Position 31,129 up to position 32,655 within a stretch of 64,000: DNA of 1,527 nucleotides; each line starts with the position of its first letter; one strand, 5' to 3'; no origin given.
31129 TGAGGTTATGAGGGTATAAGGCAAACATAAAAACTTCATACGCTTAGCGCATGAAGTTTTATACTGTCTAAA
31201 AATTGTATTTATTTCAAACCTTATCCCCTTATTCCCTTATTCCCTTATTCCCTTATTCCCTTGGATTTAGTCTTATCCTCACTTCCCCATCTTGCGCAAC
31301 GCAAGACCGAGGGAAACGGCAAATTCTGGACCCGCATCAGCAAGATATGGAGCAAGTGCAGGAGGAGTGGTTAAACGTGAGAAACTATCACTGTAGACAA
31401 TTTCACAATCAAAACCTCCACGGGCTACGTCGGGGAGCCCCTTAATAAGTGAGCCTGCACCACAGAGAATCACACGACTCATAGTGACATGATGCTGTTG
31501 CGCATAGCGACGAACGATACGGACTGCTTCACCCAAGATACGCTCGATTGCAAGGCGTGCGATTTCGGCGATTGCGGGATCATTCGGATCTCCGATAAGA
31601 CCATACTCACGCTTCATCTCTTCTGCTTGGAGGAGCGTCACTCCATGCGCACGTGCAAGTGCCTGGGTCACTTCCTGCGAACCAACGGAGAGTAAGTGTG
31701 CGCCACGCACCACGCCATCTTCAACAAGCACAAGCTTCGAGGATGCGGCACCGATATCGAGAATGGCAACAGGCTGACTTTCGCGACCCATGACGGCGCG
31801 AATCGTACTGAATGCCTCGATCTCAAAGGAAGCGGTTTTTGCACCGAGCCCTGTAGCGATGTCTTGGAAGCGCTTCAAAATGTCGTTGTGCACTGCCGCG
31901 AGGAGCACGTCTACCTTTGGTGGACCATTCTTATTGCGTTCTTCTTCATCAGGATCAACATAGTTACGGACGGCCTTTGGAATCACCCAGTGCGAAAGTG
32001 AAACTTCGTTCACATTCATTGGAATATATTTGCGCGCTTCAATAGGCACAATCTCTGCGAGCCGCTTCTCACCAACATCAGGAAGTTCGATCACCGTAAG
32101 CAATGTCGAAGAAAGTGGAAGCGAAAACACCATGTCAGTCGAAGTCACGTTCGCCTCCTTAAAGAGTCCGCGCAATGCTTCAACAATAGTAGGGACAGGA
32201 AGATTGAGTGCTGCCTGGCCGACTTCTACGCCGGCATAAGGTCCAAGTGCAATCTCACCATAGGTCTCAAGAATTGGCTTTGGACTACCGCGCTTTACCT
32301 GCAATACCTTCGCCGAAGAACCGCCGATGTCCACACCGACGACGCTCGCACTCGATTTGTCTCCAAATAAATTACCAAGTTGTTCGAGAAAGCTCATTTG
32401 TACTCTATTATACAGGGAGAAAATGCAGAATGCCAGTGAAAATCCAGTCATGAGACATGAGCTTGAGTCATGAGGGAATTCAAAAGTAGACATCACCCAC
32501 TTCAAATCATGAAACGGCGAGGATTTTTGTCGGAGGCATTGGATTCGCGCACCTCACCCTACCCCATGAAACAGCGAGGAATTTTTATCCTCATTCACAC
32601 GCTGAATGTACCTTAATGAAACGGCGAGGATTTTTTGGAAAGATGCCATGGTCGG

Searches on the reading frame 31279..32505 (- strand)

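Call 46: search_protein_families(library=ncbifam, proteins=[window:31279-32505:-], max_evalue=1e-10)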
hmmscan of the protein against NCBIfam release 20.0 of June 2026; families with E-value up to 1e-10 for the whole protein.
window:31279-32505:- (408 aa): 2 families
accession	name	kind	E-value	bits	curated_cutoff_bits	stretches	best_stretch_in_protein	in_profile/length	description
TIGR01175.1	pilM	subfamily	1.2e-34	119.9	133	1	53-405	3-347/348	type IV pilus assembly protein PilM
NF045709.1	Amuc_1101_fam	equivalog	6.7e-22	78.1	650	1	104-355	51-298/608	Amuc_1101 family PilM-like pilus complex protein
